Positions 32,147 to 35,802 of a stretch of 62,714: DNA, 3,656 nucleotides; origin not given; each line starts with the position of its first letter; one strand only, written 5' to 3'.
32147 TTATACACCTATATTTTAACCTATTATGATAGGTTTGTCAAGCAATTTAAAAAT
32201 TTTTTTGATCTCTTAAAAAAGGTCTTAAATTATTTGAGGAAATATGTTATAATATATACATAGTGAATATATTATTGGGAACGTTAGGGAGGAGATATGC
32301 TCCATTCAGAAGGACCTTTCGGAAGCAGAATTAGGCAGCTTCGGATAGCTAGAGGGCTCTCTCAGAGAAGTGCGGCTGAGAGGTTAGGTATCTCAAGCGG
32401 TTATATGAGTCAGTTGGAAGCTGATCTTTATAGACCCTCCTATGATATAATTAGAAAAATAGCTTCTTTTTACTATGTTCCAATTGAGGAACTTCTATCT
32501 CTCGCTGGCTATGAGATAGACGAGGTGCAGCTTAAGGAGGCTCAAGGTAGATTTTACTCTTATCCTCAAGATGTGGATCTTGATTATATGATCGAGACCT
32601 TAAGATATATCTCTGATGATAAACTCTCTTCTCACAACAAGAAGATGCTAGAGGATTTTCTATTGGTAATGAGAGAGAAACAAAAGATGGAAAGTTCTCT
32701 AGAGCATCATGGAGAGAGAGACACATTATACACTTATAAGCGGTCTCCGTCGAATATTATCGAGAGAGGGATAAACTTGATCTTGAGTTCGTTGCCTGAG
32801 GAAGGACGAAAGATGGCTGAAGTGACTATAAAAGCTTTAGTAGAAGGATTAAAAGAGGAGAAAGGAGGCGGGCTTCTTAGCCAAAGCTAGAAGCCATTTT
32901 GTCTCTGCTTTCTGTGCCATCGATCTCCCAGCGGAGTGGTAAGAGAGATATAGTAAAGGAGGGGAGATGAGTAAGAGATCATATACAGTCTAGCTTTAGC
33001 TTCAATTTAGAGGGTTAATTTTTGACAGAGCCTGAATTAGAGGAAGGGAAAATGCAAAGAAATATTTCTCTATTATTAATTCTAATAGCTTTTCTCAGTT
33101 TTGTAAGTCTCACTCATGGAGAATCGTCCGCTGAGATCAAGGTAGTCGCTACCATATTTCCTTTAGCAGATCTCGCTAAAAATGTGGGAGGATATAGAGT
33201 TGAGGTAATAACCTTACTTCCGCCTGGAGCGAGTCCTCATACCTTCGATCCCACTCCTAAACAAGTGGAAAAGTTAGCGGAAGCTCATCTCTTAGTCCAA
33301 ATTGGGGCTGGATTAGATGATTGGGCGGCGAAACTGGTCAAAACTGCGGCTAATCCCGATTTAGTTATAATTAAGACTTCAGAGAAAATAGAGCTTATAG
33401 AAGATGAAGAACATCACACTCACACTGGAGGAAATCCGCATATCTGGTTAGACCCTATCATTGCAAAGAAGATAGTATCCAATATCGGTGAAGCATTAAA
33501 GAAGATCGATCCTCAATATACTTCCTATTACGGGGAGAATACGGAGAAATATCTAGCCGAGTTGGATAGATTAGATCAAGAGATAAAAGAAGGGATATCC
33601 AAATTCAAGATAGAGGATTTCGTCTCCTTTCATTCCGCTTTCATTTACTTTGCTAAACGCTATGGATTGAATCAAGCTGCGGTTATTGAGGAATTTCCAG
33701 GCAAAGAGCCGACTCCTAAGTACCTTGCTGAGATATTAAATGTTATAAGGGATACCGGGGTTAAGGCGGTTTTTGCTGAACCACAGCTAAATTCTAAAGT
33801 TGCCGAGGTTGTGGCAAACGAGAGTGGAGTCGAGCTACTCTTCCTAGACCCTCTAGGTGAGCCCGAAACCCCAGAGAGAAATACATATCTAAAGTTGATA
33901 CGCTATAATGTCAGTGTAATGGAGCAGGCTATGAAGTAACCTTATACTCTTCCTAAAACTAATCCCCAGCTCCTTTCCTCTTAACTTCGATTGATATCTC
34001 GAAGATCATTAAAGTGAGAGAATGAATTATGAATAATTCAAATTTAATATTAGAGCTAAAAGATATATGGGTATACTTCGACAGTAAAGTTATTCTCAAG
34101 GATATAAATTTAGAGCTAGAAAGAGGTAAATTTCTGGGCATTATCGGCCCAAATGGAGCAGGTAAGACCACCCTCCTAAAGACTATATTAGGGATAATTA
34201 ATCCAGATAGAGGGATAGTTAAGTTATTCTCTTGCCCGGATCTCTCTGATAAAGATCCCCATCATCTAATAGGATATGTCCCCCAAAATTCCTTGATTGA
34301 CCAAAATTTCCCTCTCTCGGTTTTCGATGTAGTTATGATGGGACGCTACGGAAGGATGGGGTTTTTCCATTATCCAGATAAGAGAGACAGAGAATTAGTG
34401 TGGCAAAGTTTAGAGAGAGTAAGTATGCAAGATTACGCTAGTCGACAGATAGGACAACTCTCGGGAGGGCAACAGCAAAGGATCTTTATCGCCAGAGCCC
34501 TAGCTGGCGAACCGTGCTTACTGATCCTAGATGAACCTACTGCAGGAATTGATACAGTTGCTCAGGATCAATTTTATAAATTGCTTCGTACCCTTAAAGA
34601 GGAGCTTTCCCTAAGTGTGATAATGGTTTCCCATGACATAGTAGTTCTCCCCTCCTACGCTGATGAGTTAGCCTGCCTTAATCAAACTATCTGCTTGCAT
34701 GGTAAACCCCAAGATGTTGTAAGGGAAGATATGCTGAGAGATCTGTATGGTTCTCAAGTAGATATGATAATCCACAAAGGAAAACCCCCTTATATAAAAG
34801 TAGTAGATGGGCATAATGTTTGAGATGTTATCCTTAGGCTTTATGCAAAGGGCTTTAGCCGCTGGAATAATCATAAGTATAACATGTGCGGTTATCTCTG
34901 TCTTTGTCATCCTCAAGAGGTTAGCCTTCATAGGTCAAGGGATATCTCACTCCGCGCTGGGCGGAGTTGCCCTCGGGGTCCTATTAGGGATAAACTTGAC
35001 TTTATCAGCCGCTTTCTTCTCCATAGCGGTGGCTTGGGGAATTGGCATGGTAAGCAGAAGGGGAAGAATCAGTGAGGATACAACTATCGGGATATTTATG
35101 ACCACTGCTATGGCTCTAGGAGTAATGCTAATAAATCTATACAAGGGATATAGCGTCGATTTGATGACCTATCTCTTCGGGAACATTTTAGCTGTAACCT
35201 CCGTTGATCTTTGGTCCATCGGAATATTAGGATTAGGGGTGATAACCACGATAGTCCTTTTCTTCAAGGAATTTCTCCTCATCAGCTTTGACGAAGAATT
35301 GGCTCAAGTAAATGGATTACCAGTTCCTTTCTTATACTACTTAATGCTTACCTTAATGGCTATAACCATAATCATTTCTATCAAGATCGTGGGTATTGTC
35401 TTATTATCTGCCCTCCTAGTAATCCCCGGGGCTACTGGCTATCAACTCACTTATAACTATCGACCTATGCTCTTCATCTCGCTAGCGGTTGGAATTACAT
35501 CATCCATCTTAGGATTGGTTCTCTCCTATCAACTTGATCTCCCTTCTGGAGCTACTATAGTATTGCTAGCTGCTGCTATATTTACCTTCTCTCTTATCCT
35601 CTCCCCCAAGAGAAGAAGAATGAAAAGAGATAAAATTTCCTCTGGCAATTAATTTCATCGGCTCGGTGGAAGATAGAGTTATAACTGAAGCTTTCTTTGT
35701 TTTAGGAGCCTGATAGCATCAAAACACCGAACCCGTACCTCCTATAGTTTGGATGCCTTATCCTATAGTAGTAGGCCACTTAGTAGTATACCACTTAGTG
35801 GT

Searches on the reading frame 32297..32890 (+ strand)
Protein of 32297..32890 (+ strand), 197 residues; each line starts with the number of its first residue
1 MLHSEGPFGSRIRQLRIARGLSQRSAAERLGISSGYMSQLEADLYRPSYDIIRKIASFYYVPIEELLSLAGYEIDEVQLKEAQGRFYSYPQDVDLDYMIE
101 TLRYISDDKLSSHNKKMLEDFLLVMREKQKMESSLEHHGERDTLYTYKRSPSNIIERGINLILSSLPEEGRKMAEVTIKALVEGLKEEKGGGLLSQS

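Call 16: search_protein_families(library=pfam, proteins=[window:32297-32890:+], max_evalue=0.001)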
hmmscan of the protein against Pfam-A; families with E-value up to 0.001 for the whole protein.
window:32297-32890:+ (197 aa): 5 families
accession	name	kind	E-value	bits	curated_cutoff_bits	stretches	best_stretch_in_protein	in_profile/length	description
PF13560.12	HTH_31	-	8.9e-13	48.8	27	1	8-66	2-61/64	Helix-turn-helix domain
PF01381.28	HTH_3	-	1.4e-11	44.7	23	1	12-66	1-55/55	Helix-turn-helix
PF12844.13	HTH_19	-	2.9e-10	40.3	30.2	1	9-71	1-63/64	Helix-turn-helix domain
PF13413.12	HTH_25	-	7.5e-05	22.9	24.6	1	12-45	2-35/62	Helix-turn-helix domain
PF13443.12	HTH_26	-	0.00044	20.9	22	1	11-69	1-60/63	Cro/C1-type HTH DNA-binding domain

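Call 30: search_protein_families(library=phrogs, proteins=[window:32297-32887:+], max_evalue=0.01)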
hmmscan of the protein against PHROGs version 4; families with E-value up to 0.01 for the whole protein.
window:32297-32887:+ (197 aa): 18 families
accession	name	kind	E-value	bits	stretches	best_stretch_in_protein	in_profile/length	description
phrog_8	-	transcription regulation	3.8e-14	53.9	1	8-120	77-150/346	transcriptional regulator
phrog_3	-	transcription regulation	3.1e-12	48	1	6-109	87-181/430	transcriptional repressor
phrog_7241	-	transcription regulation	3.2e-11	44.3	1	11-67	65-121/122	transcriptional regulator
phrog_4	-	transcription regulation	2.7e-10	40.8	1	8-91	137-216/400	transcriptional repressor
phrog_2439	-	transcription regulation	1.9e-09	37.9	1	9-70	9-70/367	transcriptional regulator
phrog_5823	-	transcription regulation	2.3e-08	34.6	1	7-69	6-69/404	transcriptional regulator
phrog_2967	-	transcription regulation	3.5e-07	31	1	7-67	10-70/225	transcriptional regulator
phrog_2328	-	transcription regulation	2.9e-06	28.1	1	7-69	15-77/128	transcriptional repressor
phrog_1373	-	transcription regulation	3.3e-05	24.9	1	11-57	67-113/166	transcriptional regulator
phrog_2104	-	unknown function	6.8e-05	24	1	10-58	42-90/103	-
phrog_9908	-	DNA, RNA and nucleotide metabolism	0.00011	22.5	1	9-70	15-80/282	DNA binding protein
phrog_296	-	integration and excision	0.00081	19.2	1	11-60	231-281/626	DNA transposition protein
phrog_6831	-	transcription regulation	0.0024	18.8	1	17-59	15-58/68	transcriptional regulator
phrog_3865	-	unknown function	0.0051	18.1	0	13-45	17-53/74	-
phrog_1728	-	transcription regulation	0.0052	16.8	0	91-136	41-84/380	transcriptional regulator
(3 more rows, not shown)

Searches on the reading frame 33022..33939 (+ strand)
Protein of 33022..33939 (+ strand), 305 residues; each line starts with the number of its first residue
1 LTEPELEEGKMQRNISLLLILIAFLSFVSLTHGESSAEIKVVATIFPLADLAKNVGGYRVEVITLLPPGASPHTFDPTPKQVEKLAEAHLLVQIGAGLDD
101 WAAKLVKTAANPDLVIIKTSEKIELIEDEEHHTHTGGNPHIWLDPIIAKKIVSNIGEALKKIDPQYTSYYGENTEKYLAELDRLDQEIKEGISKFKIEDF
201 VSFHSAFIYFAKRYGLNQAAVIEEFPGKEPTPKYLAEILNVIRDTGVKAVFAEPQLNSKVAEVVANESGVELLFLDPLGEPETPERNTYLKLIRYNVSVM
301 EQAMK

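Call 16: search_protein_families(library=pfam, proteins=[window:33022-33939:+], max_evalue=0.001)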
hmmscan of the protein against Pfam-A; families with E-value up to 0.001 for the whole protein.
window:33022-33939:+ (305 aa): 1 family
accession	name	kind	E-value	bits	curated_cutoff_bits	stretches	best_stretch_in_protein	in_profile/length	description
PF01297.22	ZnuA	-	2.4e-84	283.3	29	1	41-303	1-263/263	Zinc-uptake complex component A periplasmic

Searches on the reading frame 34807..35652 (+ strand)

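Call 16: search_protein_families(library=pfam, proteins=[window:34807-35652:+], max_evalue=0.001)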
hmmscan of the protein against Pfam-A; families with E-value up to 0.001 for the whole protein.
window:34807-35652:+ (281 aa): 2 families
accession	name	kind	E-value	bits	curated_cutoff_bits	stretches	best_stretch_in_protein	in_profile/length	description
PF00950.22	ABC-3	-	2.8e-78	263.4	20.1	1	11-265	3-257/258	ABC 3 transport family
PF01032.23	FecCD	-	1.2e-05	25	26.5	1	45-263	78-309/311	FecCD transport family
